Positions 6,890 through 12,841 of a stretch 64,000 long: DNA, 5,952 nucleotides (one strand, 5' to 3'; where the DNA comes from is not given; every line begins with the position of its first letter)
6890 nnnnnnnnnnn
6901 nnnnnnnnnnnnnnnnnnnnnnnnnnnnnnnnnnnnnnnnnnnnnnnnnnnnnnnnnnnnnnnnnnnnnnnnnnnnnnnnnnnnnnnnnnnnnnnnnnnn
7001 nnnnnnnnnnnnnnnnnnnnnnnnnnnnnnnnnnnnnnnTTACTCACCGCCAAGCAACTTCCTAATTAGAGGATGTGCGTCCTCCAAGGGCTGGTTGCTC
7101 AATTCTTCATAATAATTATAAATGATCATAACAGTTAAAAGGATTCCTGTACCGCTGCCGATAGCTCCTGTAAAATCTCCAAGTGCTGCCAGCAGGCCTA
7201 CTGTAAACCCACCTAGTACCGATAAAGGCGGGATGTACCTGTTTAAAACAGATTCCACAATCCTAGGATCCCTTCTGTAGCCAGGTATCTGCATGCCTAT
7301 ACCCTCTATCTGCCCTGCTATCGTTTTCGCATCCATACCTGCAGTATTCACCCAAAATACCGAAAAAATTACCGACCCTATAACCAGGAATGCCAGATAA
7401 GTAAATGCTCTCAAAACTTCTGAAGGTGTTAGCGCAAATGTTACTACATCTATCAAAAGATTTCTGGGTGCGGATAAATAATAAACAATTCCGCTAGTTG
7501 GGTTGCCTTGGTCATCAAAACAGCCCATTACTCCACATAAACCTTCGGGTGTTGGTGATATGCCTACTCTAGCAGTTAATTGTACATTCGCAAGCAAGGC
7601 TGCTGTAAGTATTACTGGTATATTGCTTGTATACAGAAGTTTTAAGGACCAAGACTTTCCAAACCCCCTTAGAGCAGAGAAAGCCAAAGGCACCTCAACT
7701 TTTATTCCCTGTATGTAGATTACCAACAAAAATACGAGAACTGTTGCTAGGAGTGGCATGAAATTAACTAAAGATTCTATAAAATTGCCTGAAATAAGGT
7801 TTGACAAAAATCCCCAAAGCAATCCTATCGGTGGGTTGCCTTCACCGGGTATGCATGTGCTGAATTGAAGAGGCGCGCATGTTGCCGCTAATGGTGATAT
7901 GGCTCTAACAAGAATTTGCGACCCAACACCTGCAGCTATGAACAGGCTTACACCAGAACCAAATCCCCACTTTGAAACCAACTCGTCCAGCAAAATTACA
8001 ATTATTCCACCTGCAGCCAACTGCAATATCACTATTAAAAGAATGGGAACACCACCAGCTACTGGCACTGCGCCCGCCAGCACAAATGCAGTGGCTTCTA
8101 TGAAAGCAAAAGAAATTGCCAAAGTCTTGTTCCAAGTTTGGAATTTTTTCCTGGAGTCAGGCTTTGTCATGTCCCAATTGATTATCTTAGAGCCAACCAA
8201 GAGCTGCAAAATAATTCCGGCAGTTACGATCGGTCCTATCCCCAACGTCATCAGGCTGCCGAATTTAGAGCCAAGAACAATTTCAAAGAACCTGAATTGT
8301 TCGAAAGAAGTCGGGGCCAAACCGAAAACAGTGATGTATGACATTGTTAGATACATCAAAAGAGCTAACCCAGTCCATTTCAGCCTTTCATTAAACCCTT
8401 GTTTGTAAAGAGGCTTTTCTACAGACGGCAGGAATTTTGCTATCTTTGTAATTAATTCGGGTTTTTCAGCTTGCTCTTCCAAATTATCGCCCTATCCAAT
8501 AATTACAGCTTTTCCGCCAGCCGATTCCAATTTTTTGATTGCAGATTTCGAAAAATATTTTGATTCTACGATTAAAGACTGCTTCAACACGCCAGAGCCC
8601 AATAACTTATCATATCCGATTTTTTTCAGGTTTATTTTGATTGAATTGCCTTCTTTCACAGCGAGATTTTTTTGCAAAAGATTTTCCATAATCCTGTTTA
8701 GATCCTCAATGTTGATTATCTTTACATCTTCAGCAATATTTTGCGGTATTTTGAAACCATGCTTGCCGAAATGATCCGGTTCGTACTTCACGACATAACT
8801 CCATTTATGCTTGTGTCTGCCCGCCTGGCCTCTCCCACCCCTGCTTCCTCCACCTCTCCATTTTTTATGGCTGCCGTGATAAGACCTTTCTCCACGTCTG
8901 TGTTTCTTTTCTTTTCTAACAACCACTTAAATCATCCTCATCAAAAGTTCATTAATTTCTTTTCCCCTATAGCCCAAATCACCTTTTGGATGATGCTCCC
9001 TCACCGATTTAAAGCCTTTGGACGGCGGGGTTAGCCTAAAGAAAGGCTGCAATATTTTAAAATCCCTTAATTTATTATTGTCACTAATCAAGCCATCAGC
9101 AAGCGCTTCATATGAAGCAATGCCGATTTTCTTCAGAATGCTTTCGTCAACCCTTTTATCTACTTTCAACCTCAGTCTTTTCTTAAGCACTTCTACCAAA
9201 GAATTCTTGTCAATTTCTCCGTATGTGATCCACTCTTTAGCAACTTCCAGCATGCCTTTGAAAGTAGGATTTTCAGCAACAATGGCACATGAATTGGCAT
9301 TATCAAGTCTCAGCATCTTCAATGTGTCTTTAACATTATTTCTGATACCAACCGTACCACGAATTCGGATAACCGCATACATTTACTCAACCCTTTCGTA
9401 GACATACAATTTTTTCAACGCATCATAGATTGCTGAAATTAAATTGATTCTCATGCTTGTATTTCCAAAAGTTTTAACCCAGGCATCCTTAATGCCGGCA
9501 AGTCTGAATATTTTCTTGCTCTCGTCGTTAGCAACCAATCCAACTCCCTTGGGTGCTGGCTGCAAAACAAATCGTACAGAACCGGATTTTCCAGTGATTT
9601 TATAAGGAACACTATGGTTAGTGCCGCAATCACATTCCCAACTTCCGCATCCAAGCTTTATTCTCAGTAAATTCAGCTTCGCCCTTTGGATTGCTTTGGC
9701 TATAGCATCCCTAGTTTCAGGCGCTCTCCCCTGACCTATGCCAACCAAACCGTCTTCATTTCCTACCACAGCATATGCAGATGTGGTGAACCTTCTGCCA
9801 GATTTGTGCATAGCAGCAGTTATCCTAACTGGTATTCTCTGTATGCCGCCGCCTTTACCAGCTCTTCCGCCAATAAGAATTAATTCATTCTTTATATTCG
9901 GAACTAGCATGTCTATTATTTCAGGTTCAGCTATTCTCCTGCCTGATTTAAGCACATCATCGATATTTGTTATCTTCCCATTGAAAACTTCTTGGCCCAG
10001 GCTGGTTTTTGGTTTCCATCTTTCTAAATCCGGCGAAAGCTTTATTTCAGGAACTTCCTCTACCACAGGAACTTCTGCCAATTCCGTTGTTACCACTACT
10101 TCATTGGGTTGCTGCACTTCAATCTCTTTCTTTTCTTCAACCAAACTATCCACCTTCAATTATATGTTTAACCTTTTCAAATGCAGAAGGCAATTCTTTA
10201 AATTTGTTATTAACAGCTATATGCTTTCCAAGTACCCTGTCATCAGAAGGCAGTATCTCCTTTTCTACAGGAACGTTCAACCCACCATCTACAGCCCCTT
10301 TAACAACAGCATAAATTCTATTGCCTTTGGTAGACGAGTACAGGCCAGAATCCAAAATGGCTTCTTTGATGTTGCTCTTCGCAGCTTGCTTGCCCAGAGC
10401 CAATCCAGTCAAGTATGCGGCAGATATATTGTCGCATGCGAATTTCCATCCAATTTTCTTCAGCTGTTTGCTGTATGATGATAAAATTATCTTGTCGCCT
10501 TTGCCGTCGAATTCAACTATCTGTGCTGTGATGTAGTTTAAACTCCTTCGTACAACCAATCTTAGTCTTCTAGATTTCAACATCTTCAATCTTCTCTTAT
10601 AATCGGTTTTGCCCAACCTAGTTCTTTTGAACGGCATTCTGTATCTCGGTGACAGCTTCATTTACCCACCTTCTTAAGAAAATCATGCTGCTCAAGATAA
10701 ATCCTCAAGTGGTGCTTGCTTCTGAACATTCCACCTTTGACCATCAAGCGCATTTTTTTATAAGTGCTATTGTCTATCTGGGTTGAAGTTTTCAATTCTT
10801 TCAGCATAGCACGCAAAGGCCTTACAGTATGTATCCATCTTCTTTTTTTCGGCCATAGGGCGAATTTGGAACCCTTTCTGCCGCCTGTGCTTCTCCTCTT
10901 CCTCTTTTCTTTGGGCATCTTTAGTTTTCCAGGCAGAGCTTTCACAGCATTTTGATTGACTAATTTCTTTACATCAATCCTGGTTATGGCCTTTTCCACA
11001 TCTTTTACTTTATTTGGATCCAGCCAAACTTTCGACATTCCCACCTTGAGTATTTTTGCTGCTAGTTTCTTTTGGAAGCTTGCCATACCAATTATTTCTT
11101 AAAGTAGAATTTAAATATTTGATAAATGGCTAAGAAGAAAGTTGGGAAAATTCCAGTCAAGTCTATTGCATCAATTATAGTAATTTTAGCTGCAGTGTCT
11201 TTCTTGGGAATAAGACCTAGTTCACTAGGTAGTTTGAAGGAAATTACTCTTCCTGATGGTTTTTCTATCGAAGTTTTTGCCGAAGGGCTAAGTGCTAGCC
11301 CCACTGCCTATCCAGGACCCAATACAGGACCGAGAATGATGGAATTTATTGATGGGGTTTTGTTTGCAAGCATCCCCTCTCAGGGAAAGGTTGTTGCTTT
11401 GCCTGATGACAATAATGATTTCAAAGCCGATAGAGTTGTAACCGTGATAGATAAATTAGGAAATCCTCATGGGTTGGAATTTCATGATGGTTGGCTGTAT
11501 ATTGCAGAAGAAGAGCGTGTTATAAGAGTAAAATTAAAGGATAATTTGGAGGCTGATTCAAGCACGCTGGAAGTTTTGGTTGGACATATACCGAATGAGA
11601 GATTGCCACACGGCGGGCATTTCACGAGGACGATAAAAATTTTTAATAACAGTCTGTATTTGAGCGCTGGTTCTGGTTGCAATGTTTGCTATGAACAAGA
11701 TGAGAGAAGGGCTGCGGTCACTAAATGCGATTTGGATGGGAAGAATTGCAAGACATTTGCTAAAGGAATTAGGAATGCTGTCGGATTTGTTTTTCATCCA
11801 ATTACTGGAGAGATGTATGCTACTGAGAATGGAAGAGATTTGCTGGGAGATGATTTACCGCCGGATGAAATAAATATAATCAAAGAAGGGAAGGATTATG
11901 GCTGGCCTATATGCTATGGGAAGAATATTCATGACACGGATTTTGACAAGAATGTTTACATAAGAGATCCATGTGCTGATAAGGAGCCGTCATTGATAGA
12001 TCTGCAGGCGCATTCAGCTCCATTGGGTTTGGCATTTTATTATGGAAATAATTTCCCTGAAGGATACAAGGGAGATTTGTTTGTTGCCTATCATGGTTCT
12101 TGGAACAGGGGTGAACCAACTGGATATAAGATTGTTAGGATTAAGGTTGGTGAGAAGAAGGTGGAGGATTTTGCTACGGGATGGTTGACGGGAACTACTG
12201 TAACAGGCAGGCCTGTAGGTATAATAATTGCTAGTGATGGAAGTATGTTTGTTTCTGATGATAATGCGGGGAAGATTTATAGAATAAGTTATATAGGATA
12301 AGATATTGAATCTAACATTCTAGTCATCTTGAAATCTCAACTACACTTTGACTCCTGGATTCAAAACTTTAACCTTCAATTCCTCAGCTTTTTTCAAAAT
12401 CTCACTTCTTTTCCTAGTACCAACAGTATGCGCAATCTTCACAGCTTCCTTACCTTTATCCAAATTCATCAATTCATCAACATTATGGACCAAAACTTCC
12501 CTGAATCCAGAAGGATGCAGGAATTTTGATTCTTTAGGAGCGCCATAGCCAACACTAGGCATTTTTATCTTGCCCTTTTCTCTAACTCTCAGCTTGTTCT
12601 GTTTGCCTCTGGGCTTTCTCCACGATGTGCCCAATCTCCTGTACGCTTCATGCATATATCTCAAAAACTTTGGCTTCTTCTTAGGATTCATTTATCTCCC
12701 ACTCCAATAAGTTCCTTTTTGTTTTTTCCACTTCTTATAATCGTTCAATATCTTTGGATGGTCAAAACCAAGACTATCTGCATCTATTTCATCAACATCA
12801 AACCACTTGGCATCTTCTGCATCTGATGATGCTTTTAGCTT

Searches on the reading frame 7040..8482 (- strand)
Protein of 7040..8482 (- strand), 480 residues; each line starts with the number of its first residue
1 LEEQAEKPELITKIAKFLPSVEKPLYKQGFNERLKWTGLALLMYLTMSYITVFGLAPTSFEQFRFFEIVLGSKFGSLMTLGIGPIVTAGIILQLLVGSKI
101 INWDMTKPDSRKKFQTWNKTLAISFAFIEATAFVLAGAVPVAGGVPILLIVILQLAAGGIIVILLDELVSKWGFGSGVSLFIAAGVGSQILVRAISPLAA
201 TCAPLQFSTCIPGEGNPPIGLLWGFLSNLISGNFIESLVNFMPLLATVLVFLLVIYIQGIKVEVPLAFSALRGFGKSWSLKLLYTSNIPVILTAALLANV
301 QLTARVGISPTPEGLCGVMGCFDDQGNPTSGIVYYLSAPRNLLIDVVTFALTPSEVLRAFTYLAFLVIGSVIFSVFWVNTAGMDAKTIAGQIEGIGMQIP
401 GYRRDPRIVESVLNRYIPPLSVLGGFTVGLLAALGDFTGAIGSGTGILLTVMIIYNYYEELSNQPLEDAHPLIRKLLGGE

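Call 40: search_protein_families(library=pfam, proteins=[window:7040-8482:-], max_evalue=0.001)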
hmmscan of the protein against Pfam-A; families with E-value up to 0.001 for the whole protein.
window:7040-8482:- (480 aa): 2 families
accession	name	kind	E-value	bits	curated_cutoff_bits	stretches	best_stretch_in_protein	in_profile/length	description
PF00344.25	SecY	-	4.2e-65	220.6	32.2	1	76-458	1-306/306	SecY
PF10559.14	Plug_translocon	-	0.00073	19.7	22.1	0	44-75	3-35/35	Plug domain of Sec61p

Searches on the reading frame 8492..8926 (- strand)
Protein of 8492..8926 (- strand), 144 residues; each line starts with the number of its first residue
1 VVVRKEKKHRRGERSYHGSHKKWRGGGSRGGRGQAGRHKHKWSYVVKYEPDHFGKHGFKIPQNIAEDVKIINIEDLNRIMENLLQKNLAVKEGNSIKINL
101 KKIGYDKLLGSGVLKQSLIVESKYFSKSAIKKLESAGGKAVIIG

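Call 40: search_protein_families(library=pfam, proteins=[window:8492-8926:-], max_evalue=0.001)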
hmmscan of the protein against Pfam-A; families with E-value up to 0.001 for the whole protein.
window:8492-8926:- (144 aa): 1 family
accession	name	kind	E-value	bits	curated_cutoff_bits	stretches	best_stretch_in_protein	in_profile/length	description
PF00828.25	Ribosomal_L27A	-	1.9e-13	51.1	21.5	1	70-141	1-72/72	Ribosomal proteins 50S-L15, 50S-L18e, 60S-L27A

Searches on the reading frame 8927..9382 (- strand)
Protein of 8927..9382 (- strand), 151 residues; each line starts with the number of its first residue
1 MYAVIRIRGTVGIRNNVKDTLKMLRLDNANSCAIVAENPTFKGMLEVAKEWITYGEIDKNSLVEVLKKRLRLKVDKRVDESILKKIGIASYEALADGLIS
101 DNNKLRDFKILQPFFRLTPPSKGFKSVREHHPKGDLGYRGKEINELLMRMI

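Call 40: search_protein_families(library=pfam, proteins=[window:8927-9382:-], max_evalue=0.001)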
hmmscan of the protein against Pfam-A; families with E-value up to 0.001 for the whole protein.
window:8927-9382:- (151 aa): 1 family
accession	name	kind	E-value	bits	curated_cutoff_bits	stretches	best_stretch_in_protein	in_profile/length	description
PF00327.25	Ribosomal_L30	-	4.7e-13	49.2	23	1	2-52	1-51/51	Ribosomal protein L30p/L7e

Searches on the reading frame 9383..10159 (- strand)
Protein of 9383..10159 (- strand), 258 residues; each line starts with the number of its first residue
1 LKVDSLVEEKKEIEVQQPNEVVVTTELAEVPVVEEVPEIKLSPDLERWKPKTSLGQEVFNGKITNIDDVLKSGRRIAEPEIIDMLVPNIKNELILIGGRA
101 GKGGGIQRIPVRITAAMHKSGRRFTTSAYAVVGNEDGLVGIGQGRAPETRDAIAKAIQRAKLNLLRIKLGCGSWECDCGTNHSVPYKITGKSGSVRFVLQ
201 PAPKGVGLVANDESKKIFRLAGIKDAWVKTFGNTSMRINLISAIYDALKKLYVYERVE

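Call 40: search_protein_families(library=pfam, proteins=[window:9383-10159:-], max_evalue=0.001)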
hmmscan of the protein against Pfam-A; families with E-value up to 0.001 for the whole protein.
window:9383-10159:- (258 aa): 2 families
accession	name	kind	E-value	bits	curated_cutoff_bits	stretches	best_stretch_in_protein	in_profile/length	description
PF03719.21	Ribosomal_S5_C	-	2.9e-19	68.7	21.5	1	190-257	1-67/71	Ribosomal protein S5, C-terminal domain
PF00333.26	Ribosomal_S5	-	8e-18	64.7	27.1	1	111-167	8-64/65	Ribosomal protein S5, N-terminal domain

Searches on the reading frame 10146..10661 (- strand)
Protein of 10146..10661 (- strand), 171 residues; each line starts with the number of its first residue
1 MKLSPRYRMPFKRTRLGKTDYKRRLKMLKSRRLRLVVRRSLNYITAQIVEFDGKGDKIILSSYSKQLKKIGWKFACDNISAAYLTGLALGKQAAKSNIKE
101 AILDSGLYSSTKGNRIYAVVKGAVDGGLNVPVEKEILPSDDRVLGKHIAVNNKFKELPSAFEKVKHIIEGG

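Call 40: search_protein_families(library=pfam, proteins=[window:10146-10661:-], max_evalue=0.001)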
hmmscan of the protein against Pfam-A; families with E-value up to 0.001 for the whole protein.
window:10146-10661:- (171 aa): 2 families
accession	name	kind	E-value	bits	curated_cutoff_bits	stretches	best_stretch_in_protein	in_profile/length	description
PF17144.9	Ribosomal_L5e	-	9.3e-29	101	27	2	6-95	2-98/163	Ribosomal large subunit proteins 60S L5, and 50S L18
PF00861.27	Ribosomal_L18p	-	9.6e-08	32.8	27.8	1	25-129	18-115/116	Ribosomal L18 of archaea, bacteria, mitoch. and chloroplast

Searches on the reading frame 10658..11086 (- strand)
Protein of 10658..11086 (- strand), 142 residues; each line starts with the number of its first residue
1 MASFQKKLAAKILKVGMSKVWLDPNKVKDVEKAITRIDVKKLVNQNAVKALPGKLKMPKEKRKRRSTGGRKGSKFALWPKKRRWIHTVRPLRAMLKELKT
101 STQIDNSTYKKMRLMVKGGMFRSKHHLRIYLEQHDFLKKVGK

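Call 3: search_protein_families(library=pfam, proteins=[window:10658-11086:-], max_evalue=0.01)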
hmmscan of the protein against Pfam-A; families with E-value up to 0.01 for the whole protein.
window:10658-11086:- (142 aa): 2 families
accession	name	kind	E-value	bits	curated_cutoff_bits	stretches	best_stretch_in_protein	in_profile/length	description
PF25476.1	Ribosomal_L19e_C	-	8.7e-21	74.4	25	1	56-134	12-90/91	Ribosomal protein L19e, C-terminal domain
PF01280.26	Ribosomal_L19e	-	8.1e-20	70.9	25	1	3-52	3-52/53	Ribosomal protein L19e, N-terminal domain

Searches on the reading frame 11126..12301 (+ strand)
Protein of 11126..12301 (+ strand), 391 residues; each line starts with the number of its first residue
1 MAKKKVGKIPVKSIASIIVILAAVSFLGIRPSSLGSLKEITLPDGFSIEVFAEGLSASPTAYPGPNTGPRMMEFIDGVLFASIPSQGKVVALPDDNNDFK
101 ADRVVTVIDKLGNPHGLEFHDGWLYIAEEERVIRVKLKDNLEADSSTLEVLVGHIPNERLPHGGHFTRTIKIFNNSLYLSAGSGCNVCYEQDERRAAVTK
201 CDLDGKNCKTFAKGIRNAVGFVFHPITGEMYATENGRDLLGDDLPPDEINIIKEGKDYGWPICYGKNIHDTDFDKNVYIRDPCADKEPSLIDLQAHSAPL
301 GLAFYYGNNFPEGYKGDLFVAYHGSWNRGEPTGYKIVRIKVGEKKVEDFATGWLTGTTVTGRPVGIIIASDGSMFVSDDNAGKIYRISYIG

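Call 3: search_protein_families(library=pfam, proteins=[window:11126-12301:+], max_evalue=0.01)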
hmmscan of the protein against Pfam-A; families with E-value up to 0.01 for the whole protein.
window:11126-12301:+ (391 aa): 3 families
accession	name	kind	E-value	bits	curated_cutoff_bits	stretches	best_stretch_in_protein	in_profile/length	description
PF07995.17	GSDH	-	2.2e-19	70.4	25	1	129-385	81-331/332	Glucose / Sorbosone dehydrogenase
PF23500.1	DUF7133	-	1.8e-06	28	27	1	36-378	5-346/385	Domain of unknown function (DUF7133)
PF22807.2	TrAA12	-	0.0013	17.6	30.9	0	293-344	278-322/463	TrAA12-like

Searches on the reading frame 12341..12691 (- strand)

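Call 3: search_protein_families(library=pfam, proteins=[window:12341-12691:-], max_evalue=0.01)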
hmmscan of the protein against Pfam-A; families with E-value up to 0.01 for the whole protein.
window:12341-12691:- (116 aa): 1 family
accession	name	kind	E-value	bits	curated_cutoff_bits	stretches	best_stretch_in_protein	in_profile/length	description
PF01655.23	Ribosomal_L32e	-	2.3e-40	137.7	25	1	6-111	1-108/108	Ribosomal protein L32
